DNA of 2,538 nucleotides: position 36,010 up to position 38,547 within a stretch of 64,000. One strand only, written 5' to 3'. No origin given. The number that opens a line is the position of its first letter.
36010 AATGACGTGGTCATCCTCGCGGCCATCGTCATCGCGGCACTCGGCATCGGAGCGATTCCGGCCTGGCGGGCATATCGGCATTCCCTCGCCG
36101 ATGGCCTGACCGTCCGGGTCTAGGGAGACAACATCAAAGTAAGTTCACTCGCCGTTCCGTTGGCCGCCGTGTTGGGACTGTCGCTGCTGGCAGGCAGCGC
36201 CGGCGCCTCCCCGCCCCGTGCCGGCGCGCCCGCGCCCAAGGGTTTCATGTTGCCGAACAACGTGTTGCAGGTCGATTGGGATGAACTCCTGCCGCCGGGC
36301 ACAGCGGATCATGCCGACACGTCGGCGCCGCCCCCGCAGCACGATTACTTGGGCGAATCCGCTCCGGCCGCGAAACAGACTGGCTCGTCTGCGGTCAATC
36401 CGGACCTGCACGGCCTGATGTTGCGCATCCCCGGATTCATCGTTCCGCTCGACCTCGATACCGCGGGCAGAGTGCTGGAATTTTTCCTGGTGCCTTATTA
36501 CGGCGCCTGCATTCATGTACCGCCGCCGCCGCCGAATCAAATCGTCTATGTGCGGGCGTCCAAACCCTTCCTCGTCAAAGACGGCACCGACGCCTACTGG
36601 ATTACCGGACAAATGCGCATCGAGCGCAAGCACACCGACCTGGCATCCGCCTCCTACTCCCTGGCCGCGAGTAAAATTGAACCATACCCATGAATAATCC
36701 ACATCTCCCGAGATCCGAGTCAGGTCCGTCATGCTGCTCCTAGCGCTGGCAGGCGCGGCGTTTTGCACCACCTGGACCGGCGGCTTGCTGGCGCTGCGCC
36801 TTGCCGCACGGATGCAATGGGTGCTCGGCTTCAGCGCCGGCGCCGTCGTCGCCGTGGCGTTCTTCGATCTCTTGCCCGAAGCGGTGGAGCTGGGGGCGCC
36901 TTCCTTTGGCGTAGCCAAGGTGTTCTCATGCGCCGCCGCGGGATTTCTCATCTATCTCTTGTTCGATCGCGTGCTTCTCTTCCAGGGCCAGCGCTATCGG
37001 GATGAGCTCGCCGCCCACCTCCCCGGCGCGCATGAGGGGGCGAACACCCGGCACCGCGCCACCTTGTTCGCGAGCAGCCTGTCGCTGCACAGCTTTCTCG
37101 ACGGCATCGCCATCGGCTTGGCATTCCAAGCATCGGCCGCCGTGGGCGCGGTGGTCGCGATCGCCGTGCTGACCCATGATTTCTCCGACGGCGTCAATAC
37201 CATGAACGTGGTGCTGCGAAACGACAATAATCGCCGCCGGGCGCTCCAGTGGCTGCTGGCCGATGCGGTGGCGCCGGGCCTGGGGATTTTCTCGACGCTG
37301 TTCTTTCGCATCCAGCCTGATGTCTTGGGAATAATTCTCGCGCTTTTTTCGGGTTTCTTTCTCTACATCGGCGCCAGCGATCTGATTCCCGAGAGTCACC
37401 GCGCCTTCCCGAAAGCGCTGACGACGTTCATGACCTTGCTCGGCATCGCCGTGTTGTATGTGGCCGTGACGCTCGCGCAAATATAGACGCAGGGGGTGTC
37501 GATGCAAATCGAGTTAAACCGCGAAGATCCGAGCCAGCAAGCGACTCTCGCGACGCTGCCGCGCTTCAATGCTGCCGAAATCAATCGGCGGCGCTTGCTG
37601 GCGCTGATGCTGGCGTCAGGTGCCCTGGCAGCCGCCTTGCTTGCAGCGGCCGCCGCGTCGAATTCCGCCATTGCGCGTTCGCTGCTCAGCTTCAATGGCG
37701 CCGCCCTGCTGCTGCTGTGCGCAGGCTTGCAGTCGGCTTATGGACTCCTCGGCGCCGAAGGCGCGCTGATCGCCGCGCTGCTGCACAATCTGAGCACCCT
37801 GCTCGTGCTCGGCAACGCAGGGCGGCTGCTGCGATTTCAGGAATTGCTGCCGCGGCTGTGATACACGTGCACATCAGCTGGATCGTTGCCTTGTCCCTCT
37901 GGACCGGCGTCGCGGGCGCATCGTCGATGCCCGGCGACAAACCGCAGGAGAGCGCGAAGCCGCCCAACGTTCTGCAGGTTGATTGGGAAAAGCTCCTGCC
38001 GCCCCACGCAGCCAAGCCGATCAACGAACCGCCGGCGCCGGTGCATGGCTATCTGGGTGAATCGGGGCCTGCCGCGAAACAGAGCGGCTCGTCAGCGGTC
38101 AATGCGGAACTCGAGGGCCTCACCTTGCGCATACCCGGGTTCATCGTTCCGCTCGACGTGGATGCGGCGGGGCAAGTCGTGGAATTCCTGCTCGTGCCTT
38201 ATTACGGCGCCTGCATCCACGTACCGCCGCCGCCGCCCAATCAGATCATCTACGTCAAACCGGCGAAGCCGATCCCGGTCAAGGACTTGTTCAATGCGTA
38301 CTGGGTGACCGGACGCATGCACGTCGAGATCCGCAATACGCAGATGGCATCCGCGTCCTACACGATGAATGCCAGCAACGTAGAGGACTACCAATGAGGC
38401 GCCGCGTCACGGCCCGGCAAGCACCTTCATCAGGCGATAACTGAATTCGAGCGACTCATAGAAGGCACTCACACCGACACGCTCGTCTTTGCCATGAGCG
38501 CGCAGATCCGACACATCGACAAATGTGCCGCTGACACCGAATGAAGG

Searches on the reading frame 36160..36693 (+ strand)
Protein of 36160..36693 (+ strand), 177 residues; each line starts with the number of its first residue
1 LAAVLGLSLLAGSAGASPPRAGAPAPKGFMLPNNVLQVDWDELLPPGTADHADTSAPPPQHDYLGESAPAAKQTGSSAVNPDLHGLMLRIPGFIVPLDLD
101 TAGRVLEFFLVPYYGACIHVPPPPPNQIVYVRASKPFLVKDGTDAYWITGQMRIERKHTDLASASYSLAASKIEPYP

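Call 68: search_protein_families(library=pfam, proteins=[window:36160-36693:+], max_evalue=0.0001)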
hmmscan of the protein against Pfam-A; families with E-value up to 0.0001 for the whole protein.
window:36160-36693:+ (177 aa): 1 family
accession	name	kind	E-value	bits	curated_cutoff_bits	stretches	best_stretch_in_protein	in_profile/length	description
PF11736.14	DUF3299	-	2.2e-41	141.7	22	1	40-175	1-139/139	Protein of unknown function (DUF3299)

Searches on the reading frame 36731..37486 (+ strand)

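Call 43: search_protein_families(library=pfam, proteins=[window:36731-37486:+], max_evalue=0.00001)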
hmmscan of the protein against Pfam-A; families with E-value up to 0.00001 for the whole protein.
window:36731-37486:+ (251 aa): 1 family
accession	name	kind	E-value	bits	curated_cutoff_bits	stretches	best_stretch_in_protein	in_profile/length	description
PF02535.28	Zip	-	2.6e-20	73.4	35.1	1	101-244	169-321/323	ZIP Zinc transporter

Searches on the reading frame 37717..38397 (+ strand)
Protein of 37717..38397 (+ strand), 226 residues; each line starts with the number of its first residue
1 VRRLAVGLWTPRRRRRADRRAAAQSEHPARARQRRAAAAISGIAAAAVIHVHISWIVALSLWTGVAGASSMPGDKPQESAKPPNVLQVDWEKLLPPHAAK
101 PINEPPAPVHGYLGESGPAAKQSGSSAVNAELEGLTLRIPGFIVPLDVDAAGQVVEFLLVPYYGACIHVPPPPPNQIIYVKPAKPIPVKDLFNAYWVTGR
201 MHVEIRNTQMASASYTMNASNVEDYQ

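Call 43: search_protein_families(library=pfam, proteins=[window:37717-38397:+], max_evalue=0.00001)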
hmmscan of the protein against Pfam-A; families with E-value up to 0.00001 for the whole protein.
window:37717-38397:+ (226 aa): 1 family
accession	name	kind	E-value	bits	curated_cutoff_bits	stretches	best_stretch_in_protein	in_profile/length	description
PF11736.14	DUF3299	-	9.6e-43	146.1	22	1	90-223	1-138/139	Protein of unknown function (DUF3299)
